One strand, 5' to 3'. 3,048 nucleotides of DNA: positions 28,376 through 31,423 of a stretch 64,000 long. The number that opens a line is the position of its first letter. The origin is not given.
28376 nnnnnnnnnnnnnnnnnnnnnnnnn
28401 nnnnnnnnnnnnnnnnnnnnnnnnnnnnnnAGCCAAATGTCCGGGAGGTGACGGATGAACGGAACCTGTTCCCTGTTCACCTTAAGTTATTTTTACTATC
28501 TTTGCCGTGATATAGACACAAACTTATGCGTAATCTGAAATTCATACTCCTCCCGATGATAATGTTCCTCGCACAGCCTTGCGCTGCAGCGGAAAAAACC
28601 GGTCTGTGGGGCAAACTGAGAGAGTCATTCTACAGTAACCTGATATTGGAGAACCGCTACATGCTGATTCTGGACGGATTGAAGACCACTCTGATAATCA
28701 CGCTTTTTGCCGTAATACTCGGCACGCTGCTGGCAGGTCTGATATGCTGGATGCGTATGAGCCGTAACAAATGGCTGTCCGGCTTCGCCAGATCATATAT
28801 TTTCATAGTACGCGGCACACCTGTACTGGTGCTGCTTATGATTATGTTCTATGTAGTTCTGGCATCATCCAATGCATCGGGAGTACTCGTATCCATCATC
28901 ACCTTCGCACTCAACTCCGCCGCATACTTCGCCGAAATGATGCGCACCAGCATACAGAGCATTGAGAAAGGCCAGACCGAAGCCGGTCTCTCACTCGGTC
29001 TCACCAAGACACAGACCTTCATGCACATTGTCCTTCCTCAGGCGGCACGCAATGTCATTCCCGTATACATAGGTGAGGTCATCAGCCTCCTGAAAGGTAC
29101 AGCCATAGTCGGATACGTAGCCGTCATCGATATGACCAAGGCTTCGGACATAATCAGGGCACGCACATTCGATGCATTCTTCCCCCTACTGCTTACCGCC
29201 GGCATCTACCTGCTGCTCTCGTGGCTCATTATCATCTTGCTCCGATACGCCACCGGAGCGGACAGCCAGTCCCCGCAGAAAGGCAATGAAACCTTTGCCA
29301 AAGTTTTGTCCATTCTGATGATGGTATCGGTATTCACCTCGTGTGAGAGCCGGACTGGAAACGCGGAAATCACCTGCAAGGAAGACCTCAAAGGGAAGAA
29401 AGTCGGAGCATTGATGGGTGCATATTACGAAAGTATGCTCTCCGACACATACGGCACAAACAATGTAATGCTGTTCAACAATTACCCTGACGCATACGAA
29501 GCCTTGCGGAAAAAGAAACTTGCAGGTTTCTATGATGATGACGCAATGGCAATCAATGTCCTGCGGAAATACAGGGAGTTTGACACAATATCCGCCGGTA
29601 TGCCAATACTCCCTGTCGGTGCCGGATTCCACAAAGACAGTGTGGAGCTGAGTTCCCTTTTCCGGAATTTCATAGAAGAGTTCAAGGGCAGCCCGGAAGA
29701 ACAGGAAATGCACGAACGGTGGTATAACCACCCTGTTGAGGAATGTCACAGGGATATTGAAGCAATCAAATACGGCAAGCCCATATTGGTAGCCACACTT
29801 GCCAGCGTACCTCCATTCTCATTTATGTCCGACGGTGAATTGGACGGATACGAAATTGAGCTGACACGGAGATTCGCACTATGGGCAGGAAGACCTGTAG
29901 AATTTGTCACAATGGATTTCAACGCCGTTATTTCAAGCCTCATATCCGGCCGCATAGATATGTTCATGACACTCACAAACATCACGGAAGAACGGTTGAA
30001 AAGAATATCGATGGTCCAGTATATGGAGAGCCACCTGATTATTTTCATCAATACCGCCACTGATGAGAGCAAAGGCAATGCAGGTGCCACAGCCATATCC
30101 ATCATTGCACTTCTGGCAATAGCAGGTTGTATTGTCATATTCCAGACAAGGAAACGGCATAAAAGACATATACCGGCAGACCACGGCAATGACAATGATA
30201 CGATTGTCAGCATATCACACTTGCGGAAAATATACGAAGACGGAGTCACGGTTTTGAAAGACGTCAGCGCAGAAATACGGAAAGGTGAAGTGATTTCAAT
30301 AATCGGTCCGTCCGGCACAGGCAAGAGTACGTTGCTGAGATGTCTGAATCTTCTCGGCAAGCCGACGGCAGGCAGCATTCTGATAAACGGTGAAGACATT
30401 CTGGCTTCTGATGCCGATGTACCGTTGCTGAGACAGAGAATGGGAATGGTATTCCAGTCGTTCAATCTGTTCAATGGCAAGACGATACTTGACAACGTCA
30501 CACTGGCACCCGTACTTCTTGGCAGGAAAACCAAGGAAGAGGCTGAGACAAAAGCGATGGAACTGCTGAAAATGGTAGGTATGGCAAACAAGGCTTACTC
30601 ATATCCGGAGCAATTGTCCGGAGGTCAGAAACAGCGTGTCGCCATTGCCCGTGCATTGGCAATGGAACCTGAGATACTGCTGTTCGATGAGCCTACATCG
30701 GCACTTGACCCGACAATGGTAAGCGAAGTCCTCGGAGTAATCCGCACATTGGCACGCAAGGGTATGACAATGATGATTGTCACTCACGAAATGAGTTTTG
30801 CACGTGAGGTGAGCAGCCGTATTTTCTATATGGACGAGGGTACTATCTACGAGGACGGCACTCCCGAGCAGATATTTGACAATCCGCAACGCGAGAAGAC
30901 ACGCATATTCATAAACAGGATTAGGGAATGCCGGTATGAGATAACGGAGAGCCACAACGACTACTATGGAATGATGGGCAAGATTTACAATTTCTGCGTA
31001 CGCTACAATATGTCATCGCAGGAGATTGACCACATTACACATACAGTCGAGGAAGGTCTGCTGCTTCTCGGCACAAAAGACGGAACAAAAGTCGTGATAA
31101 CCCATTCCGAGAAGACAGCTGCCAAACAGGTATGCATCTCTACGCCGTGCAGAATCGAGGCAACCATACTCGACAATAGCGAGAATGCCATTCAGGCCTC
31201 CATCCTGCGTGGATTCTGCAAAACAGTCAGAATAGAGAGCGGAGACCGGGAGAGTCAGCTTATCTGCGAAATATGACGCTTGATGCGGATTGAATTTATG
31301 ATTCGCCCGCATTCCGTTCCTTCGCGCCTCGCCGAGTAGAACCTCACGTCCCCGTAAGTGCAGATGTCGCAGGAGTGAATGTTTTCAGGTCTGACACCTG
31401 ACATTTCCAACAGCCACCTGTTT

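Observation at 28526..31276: Whole amino-acid ABC importer encoded as one 916-aa polypeptide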

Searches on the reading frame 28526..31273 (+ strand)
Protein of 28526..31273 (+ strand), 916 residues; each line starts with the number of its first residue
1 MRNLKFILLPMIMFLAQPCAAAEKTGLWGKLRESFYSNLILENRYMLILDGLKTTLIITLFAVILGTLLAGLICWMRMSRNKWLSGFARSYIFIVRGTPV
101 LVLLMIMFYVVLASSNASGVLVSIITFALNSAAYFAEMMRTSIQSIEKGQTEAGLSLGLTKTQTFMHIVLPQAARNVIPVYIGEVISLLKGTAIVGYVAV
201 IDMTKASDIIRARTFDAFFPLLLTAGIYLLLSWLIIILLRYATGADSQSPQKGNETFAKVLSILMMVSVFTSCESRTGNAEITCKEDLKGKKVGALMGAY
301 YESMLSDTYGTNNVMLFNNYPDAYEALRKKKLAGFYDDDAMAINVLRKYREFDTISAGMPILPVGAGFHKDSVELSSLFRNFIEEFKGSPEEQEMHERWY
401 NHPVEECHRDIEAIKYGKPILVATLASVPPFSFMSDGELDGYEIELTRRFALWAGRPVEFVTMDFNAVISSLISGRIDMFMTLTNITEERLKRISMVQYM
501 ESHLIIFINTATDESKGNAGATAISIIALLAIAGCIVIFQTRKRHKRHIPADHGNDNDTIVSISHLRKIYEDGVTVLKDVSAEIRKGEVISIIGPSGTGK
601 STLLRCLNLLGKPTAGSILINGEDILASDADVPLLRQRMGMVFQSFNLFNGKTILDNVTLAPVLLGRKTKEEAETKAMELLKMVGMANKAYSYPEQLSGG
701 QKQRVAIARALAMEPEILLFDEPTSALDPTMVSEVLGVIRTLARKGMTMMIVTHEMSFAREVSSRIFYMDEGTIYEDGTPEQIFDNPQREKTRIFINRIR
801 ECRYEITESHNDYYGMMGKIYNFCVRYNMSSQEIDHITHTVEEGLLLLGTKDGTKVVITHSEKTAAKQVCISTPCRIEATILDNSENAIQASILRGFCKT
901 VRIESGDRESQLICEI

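Call 3: search_protein_families(library=pfam, proteins=[window:28526-31273:+], max_evalue=0.01)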
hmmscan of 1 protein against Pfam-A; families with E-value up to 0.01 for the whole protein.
window:28526-31273:+ (916 aa): 10 families
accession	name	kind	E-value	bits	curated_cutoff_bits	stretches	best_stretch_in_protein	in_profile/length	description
PF00005.33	ABC_tran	-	1.4e-37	129.8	25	1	577-725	1-137/137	ABC transporter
PF00528.27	BPD_transp_1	-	1.2e-20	74.4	26.4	1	64-241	3-177/184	Binding-protein-dependent transport system inner membrane component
PF00497.25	SBP_bac_3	-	1.5e-20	73.8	26.4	1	421-513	2-95/132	Bacterial extracellular solute-binding proteins, family 3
PF13304.12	AAA_21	-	1.5e-10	42.1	27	2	695-755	236-299/304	AAA domain, putative AbiEii toxin, Type IV TA system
PF02463.25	SMC_N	-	8.3e-08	32.4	40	1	588-763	25-206/220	RecF/RecN/SMC N terminal domain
PF13166.12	AAA_13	-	0.00019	20.7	36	1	714-767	526-582/713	AAA domain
PF13191.12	AAA_16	-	0.00072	20.5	32.6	1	584-644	19-88/167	AAA ATPase domain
PF13555.12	AAA_29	-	0.0018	18.4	27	1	581-604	16-39/61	P-loop containing region of AAA domain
PF09818.15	ABC_ATPase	-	0.0025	17.3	23.2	0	584-608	77-100/283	P-loop domain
PF25199.1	nSTAND_NTPase5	-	0.0042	17.4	34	0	582-605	36-59/145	Novel STAND NTPase 5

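Call 4: search_protein_families(library=ncbifam, proteins=[window:28526-31273:+], max_evalue=0.01)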
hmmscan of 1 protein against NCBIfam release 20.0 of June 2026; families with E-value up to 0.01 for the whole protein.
window:28526-31273:+ (916 aa): 215 families (the best 25 are shown)
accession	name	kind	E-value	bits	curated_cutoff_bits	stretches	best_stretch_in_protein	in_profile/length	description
NF008428.0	PRK11264.1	equivalog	1.3e-84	283.3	406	1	561-799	4-247/250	L-cystine ABC transporter ATP-binding protein TcyN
TIGR03005.1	ectoine_ehuA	equivalog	4.4e-84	281.6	345.4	1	561-800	1-251/252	ectoine/hydroxyectoine ABC transporter ATP-binding protein EhuA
NF007027.0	PRK09493.1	equivalog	1.4e-82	276.6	379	1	573-799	13-239/240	glutamine ABC transporter ATP-binding protein GlnQ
NF007908.0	PRK10619.1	equivalog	3.5e-75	252.5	466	1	560-796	5-252/257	histidine ABC transporter ATP-binding protein HisP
TIGR00972.1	3a0107s01c2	equivalog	5.2e-71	238.9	343.2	1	561-797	2-244/248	phosphate ABC transporter ATP-binding protein PstB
NF008338.0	PRK11124.1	equivalog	5.9e-65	219.1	369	1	573-795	14-239/242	arginine ABC transporter ATP-binding protein ArtP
TIGR02314.1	ABC_MetN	equivalog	1.2e-64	218.5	499.7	1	562-798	3-243/343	methionine ABC transporter ATP-binding protein MetN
TIGR01186.1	proV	subfamily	7.3e-62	209.6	326.6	1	576-800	8-234/363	betaine/proline/choline family ABC transporter ATP-binding protein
TIGR02315.1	ABC_phnC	equivalog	3e-61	206.9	266.1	1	561-786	2-236/243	phosphonate ABC transporter ATP-binding protein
TIGR03265.1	PhnT2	equivalog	4.5e-61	207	457.7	1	559-808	3-247/353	putative 2-aminoethylphosphonate ABC transporter ATP-binding protein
TIGR02673.1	FtsE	equivalog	1.3e-59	201.5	264.85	1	560-772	1-213/214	cell division ATP-binding protein FtsE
TIGR04521.1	ECF_ATPase_2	equivalog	2e-56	191.1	330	1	564-789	4-238/279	energy-coupling factor transporter ATPase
NF006987.0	PRK09452.1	equivalog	2.9e-55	187.5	482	1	555-812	12-264/378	spermidine/putrescine ABC transporter ATP-binding protein PotA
TIGR00968.1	3a0106s01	subfamily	3.5e-55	187.1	342.75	1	563-796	3-231/237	sulfate ABC transporter ATP-binding protein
TIGR04520.1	ECF_ATPase_1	equivalog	1.8e-53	181.7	315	1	562-788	2-228/269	energy-coupling factor transporter ATPase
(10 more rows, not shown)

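Call 7: find_homologous_proteins(query=window:28526-31273:+, max_evalue=1e-10)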
Query window:28526-31273:+ (916 aa): 3650 proteins with E <= 1e-10 among 8000 candidates; the best 120 are listed.
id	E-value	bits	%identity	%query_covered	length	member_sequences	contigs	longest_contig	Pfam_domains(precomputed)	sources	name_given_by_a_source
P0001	0.0e+0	1906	92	100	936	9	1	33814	PF00497.26,PF00005.34,PF00528.28,PF02463.26,PF13304.13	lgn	-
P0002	0.0e+0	1526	75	98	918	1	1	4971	PF00497.26,PF00005.34,PF00528.28,PF02463.26,PF13304.13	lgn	-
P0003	0.0e+0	1471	71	100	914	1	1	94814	PF00497.26,PF00005.34,PF00528.28,PF02463.26,PF13304.13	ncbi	-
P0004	0.0e+0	1261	56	69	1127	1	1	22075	PF00497.26,PF00005.34,PF00528.28,PF02463.26,PF13304.13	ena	-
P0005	0.0e+0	1253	54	70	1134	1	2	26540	PF00497.26,PF00005.34,PF00528.28,PF10613.15,PF02463.26,PF13304.13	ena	-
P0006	0.0e+0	1252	55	69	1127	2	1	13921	PF00497.26,PF00005.34,PF00528.28,PF10613.15,PF02463.26,PF13304.13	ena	-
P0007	0.0e+0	1242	54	69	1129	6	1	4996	PF00497.26,PF00005.34,PF00528.28,PF10613.15,PF02463.26,PF13304.13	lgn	-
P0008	0.0e+0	1240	52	70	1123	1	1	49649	PF00497.26,PF00005.34,PF00528.28,PF02463.26,PF13304.13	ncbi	-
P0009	0.0e+0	1234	54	69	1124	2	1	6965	PF00497.26,PF00005.34,PF00528.28,PF10613.15,PF02463.26,PF13304.13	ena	-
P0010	0.0e+0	1234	53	69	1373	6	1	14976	PF00497.26,PF00005.34,PF00528.28,PF10613.15,PF02463.26,PF13304.13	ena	-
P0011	0.0e+0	1232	53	69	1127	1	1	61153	PF00497.26,PF00005.34,PF00528.28,PF10613.15,PF02463.26,PF13304.13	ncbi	-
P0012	0.0e+0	1228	50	67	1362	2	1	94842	PF00497.26,PF00005.34,PF00528.28,PF10613.15,PF02463.26,PF13304.13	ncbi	-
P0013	0.0e+0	1222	51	70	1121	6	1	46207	PF00497.26,PF00005.34,PF00528.28,PF10613.15,PF02463.26,PF13304.13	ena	-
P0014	0.0e+0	1220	50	67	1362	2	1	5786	PF00497.26,PF00005.34,PF00528.28,PF10613.15,PF02463.26,PF13304.13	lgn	-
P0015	0.0e+0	1210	52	70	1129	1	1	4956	PF00497.26,PF00005.34,PF00528.28,PF10613.15,PF02463.26,PF13304.13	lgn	-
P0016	0.0e+0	1209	52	70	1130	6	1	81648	PF00497.26,PF00005.34,PF00528.28,PF10613.15,PF02463.26,PF13304.13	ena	-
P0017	0.0e+0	1206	52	70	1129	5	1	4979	PF00497.26,PF00005.34,PF00528.28,PF10613.15,PF02463.26,PF13304.13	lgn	-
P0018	0.0e+0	1203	51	70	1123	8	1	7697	PF00497.26,PF00005.34,PF00528.28,PF10613.15,PF02463.26,PF13304.13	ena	-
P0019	0.0e+0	1199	51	70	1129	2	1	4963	PF00497.26,PF00005.34,PF00528.28,PF10613.15,PF02463.26,PF13304.13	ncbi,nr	ncbi:MAG: ABC transporter permease subunit [Bacteroidales bacterium]|nr:ABC transporter permease sub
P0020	0.0e+0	1193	51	70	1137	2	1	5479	PF00497.26,PF00005.34,PF00528.28,PF10613.15,PF02463.26,PF13304.13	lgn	-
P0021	0.0e+0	1190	52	69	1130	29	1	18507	PF00497.26,PF00005.34,PF00528.28,PF10613.15,PF02463.26,PF13304.13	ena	-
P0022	0.0e+0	1188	52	69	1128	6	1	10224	PF00497.26,PF00005.34,PF00528.28,PF10613.15,PF02463.26,PF13304.13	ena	-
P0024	0.0e+0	1103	52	69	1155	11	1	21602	PF00497.26,PF00005.34,PF00528.28,PF10613.15,PF02463.26,PF13304.13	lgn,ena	-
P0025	0.0e+0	1102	52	69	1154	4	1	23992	PF00497.26,PF00005.34,PF00528.28,PF10613.15,PF02463.26,PF13304.13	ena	-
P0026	0.0e+0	1100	52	71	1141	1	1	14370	PF00497.26,PF00005.34,PF00528.28,PF10613.15,PF02463.26,PF13304.13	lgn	-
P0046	0.0e+0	1050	51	96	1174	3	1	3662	PF00497.26,PF00005.34,PF00528.28,PF10613.15,PF02463.26,PF13304.13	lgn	-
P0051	0.0e+0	1038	49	68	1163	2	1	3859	PF00497.26,PF00005.34,PF00528.28,PF10613.15,PF02463.26,PF13304.13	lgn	-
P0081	3.3e-278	944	64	39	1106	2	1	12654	PF00497.26,PF00005.34,PF00528.28,PF10613.15,PF02463.26,PF13304.13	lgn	-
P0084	1.8e-264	898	41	68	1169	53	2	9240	PF00497.26,PF00005.34,PF00528.28,PF10613.15,PF02463.26,PF13304.13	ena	-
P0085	2.2e-264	898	43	67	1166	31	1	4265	PF00497.26,PF00005.34,PF00528.28,PF10613.15,PF02463.26,PF13304.13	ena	-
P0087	3.3e-260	884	49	97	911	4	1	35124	PF00497.26,PF00005.34,PF00528.28,PF10613.15,PF02463.26,PF13304.13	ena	-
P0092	3.1e-254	864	48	96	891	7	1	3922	PF00497.26,PF00005.34,PF00528.28,PF10613.15,PF02463.26,PF13304.13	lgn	-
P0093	6.0e-254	863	48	96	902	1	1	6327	PF00497.26,PF00005.34,PF00528.28,PF10613.15,PF02463.26,PF13304.13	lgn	-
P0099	1.8e-248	845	47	97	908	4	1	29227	PF00497.26,PF00005.34,PF00528.28,PF10613.15,PF02463.26,PF13304.13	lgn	-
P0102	9.6e-248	843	48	95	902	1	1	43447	PF00497.26,PF00005.34,PF00528.28,PF10613.15,PF02463.26,PF13304.13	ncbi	-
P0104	1.6e-247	842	40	68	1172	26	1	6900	PF00497.26,PF00005.34,PF00528.28,PF10613.15,PF02463.26,PF13304.13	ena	-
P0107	1.2e-246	839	48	97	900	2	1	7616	PF00497.26,PF00005.34,PF00528.28,PF10613.15,PF02463.26,PF13166.13,PF13304.13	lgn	-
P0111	1.1e-245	836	47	96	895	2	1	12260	PF00497.26,PF00005.34,PF00528.28,PF10613.15,PF02463.26,PF13304.13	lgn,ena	-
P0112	1.1e-245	836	40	68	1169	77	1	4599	PF00497.26,PF00005.34,PF00528.28,PF10613.15,PF02463.26,PF13304.13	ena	-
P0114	2.9e-245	835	47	96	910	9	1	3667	PF00497.26,PF00005.34,PF00528.28,PF10613.15,PF02463.26,PF13304.13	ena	-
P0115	4.2e-245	834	40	68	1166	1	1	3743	PF00497.26,PF00005.34,PF00528.28,PF10613.15,PF02463.26,PF13304.13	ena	-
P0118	8.9e-245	833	52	53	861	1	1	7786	PF00497.26,PF00005.34,PF00528.28,PF10613.15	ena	-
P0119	9.4e-245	833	42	63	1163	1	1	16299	PF00497.26,PF00005.34,PF00528.28,PF10613.15,PF02463.26,PF13304.13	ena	-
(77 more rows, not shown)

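Call 32: predict_structure(alignment_id=A1)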
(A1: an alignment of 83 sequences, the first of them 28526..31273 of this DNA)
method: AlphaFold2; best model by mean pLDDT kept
length: 916 residues; sequences in the alignment: 83
mean_pLDDT: 83.1   pTM: 0.61
mean pLDDT of the five models: 83.1, 82.8, 81.9, 80.3, 78.1
residues with pLDDT >= 90: 405; 70-90: 370; 50-70: 73; < 50: 68
segments of 3 or more residues with pLDDT < 50: 14-24, 249-260, 262-279, 514-520, 544-555
pLDDT, mean of each block of 10 residues (from residue 1): 54 48 58 72 72 86 91 92 94 91 88 76 91 94 91 92 91 89 89 75 55 65 81 81 57 45 44 40 76 80 79 77 82 86 84 84 90 92 91 91 86 88 90 88 94 93 83 89 87 91 88 49 60 68 47 60 93 89 93 91 93 91 87 91 87 94 90 96 95 93 95 95 88 92 95 92 94 92 90 87 84 88 91 94 90 89 88 87 87 91 87 92
secondary structure, 60 per line:
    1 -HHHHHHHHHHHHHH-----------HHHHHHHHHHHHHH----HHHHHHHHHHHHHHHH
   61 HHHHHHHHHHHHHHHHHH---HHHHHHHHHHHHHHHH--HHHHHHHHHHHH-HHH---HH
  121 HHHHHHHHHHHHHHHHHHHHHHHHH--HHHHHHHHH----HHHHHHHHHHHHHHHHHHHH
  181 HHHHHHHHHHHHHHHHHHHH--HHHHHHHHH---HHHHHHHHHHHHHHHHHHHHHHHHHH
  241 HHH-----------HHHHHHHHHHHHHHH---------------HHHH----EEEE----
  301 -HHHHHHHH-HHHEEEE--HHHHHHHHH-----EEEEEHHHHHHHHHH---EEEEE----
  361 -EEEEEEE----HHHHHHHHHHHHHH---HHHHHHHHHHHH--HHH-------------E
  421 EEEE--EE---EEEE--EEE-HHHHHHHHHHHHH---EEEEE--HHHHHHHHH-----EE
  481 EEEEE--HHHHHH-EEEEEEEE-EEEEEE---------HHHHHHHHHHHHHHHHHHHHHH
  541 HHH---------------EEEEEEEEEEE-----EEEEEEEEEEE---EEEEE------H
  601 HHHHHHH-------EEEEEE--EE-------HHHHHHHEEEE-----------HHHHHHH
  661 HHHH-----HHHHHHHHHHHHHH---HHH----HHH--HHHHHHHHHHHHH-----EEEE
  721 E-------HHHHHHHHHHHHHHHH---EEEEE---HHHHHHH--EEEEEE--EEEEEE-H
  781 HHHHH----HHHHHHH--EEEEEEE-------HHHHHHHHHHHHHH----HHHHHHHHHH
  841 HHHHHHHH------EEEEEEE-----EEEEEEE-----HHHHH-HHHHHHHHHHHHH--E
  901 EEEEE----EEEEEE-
elements in order (helices of 4 or more, strands of 3 or more residues): H2-15 H27-40 H45-78 H82-97 H100-111 H119-145 H148-156 H161-200 H203-211 H215-243 H255-269 H285-288 E293-296 H302-309 E314-317 H320-328 E334-338 H339-348 E352-356 E362-368 H373-386 H390-401 E420-424 E432-435 E438-440 H442-454 E458-462 H465-473 E479-485 H488-493 E495-502 E504-509 H519-543 E559-569 E575-585 E589-593 H600-607 E615-620 H632-638 E639-642 H654-664 H670-683 H699-711 E717-721 H729-744 E748-752 H756-762 E765-770 E773-778 H780-785 H790-796 E799-805 H813-826 H831-848 E855-861 E867-873 H879-883 H885-897 E900-905 E910-915

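Call 46: fold_search(model_id=the predicted structure, library=pdb)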
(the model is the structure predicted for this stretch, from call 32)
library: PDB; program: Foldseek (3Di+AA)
matches with E <= 10: 1770; with E <= 0.001: 1241
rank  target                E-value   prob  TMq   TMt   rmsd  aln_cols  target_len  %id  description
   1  2olj_A                2.2e-26  1.00  0.25  0.95   1.2       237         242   56  ABC Protein ArtP in complex with ADP/Mg2+ (released 2008-01-15)
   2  4yms_A                1.1e-25  1.00  0.26  0.97   0.9       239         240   54  Crystal structure of an amino acid ABC transporter (released 2015-04-22)
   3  2ouk_B                1.2e-25  1.00  0.25  0.94   1.4       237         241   56  ABC Protein ArtP in complex with Sulphate (released 2008-01-15)
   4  4u02_A                1.7e-25  1.00  0.26  0.96   1.1       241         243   54  Crystal structure of apo-TTHA1159 (released 2015-05-13)
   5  4u00                  3.4e-25  1.00  0.26  0.96   1.2       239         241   54  Crystal structure of TTHA1159 in complex with ADP (released 2015-05-13)
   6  4u02_D                2.3e-24  1.00  0.26  0.94   1.4       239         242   54  Crystal structure of apo-TTHA1159 (released 2015-05-13)
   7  1b0u                  4.6e-23  1.00  0.25  0.89   1.2       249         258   48  ATP-BINDING SUBUNIT OF THE HISTIDINE PERMEASE FROM SALMONELLA TYPHIMURIUM (released 1999-11-17)
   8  3tui_D                2.2e-20  1.00  0.25  0.66  10.7       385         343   25  Inward facing conformations of the MetNI methionine ABC transporter: CY5 native crystal form (released 2011-11-30)
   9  8y5f_A                5.6e-20  1.00  0.25  0.61   9.7       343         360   26  Cryo-EM structure of E.coli spermidine transporter PotABC (released 2024-10-09)
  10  3tui_C                6.5e-20  1.00  0.25  0.65  11.0       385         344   25  Inward facing conformations of the MetNI methionine ABC transporter: CY5 native crystal form (released 2011-11-30)
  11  1z47_A                7.8e-20  1.00  0.26  0.64   5.7       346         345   26  Structure of the ATPase subunit CysA of the putative sulfate ATP-binding cassette (ABC) transporter from Alicyclobacil (released 2005-06-07)
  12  3tuz_H                9.0e-20  1.00  0.25  0.67  11.8       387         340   26  Inward facing conformations of the MetNI methionine ABC transporter: CY5 SeMet soak crystal form (released 2011-11-30)
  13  2it1_A                9.9e-20  1.00  0.25  0.60   8.3       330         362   28  Structure of PH0203 protein from Pyrococcus horikoshii (released 2007-10-30)
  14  8zx1_A                1.2e-19  1.00  0.25  0.62   8.8       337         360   28  Cryo-EM structure of E.coli spermidine transporter PotABC in nanodisc (released 2024-10-09)
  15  8ja7_C                2.1e-19  1.00  0.26  0.58  12.3       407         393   22  Cryo-EM structure of Mycobacterium tuberculosis LpqY-SugABC in complex with trehalose (released 2023-09-27)
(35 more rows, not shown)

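Call 51: find_encoding_contigs(protein=window:28526-31273:+, flank=6000, max_places=4)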
Protein window:28526-31273:+ (916 aa): no gene with exactly this product is on record in the collection.
